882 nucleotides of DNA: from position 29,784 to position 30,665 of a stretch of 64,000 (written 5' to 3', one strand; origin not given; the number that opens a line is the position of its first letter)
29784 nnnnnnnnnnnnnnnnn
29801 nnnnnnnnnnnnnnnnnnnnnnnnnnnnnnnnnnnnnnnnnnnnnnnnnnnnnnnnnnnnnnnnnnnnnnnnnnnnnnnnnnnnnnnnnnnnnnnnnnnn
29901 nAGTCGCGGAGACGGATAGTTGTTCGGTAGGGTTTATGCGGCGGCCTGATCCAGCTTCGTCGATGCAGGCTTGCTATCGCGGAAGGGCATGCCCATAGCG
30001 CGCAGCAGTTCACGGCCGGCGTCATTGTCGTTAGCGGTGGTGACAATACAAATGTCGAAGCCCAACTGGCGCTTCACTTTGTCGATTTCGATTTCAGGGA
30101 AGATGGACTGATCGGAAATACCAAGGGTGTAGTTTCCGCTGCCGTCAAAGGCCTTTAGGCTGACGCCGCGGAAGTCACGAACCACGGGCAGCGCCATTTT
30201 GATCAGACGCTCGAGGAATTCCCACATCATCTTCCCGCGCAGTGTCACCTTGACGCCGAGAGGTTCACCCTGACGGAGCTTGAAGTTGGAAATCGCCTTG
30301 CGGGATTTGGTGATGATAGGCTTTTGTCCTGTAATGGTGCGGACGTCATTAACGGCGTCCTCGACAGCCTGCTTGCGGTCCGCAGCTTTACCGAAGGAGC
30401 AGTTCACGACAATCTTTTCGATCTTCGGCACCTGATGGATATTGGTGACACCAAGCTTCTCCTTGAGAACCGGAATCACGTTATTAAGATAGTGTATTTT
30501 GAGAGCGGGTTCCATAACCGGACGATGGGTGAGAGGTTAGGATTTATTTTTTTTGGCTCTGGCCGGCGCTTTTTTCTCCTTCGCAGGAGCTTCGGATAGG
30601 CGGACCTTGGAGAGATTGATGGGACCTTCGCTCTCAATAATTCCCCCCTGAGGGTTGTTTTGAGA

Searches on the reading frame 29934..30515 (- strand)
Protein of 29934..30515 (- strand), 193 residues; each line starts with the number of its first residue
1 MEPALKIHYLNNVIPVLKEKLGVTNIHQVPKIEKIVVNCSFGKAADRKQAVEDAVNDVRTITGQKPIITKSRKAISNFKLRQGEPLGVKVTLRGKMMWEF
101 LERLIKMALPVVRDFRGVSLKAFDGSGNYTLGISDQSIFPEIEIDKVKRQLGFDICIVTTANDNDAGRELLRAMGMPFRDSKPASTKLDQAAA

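Call 24: search_protein_families(library=pfam, proteins=[window:29934-30515:-], max_evalue=0.01)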
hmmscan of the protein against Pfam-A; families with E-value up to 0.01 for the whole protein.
window:29934-30515:- (193 aa): 2 families
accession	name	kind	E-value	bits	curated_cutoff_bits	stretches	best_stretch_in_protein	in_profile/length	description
PF00673.26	Ribosomal_L5_C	-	5.5e-36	123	27.8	1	85-178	1-94/94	ribosomal L5P family C-terminus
PF00281.24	Ribosomal_L5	-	6.2e-24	84.5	34.9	1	25-81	1-57/57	Ribosomal protein L5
